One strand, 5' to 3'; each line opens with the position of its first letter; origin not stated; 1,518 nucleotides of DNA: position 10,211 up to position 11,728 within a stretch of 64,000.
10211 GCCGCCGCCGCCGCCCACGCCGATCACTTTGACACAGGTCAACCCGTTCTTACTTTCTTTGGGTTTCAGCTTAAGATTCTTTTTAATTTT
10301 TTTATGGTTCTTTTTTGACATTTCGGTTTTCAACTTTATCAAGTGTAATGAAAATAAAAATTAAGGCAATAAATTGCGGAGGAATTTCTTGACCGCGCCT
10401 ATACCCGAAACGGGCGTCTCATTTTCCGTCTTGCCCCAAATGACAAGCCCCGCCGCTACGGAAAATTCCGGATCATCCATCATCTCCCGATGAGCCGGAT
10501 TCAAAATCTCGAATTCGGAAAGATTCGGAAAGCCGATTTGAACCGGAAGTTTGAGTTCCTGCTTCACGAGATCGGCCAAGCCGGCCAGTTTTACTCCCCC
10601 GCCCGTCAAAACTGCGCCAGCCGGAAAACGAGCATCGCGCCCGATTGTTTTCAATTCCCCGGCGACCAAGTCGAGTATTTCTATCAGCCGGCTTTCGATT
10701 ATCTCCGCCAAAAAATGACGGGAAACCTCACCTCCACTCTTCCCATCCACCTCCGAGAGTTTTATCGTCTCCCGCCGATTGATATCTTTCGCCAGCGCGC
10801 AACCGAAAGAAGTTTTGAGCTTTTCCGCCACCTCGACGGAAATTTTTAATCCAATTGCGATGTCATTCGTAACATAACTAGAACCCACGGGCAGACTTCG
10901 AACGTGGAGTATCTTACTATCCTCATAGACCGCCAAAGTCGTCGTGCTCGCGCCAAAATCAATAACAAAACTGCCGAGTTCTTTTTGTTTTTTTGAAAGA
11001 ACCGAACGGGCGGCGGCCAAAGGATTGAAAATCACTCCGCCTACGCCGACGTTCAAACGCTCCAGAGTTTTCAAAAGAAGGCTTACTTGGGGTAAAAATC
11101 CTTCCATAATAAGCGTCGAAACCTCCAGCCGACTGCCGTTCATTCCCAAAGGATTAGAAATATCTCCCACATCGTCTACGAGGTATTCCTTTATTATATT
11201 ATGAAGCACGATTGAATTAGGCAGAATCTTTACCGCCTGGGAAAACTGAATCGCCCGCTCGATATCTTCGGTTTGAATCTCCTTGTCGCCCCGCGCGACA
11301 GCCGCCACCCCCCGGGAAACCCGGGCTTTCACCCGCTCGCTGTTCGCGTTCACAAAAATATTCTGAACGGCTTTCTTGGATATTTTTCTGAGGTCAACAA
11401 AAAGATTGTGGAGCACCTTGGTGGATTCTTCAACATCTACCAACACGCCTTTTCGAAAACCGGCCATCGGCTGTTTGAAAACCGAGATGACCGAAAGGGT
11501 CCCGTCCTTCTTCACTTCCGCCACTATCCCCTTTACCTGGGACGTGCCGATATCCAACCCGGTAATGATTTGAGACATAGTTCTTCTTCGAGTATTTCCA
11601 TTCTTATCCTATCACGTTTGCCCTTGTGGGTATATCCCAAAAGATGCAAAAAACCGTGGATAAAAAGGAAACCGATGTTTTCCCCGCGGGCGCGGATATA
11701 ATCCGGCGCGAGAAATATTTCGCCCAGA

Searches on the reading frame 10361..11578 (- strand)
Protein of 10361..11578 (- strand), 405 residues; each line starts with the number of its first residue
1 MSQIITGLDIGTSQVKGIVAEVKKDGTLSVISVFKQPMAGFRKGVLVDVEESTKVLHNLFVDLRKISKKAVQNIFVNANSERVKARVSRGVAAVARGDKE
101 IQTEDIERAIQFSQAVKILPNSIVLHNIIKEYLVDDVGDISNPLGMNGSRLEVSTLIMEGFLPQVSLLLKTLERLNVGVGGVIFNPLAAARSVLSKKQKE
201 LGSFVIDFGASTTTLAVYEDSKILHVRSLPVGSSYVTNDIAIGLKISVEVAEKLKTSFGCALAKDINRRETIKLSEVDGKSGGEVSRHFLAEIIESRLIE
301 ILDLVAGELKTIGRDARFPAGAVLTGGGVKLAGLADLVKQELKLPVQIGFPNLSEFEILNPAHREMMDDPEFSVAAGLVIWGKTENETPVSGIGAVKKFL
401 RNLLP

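Call 83: find_encoding_contigs(protein=window:10361-11578:-, flank=10000, max_places=1)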
Protein window:10361-11578:- (405 aa): 8 contigs read that carry it; 1 place shown.
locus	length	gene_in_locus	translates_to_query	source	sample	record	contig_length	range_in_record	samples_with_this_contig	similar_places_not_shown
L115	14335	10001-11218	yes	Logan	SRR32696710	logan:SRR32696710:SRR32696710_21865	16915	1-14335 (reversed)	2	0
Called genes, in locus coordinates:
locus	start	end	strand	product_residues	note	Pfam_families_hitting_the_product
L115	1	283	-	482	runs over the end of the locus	PF01406:tRNA-synt_1e, PF09334:tRNA-synt_1g (weak), PF00133:tRNA-synt_1, PF09334:tRNA-synt_1g, PF01921:tRNA-synt_1f (weak), PF09190:DALR_2 (weak)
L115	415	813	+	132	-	PF01371:Trp_repressor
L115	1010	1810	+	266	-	-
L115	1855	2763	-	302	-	PF01544:CorA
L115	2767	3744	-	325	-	-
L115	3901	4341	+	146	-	-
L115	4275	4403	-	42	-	-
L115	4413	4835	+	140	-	-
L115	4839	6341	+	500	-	-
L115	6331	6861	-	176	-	PF01195:Pept_tRNA_hydro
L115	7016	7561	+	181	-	PF10502:Peptidase_S26, PF00717:Peptidase_S24 (faint)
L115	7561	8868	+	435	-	PF13393:tRNA-synt_His, PF03129:HGTP_anticodon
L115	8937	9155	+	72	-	PF01165:Ribosomal_S21 (weak)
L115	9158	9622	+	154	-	PF09424:YqeY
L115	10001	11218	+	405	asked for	PF02491:SHS2_FTSA, PF06723:MreB_Mbl, PF11104:PilM_2 (weak), PF14450:FtsA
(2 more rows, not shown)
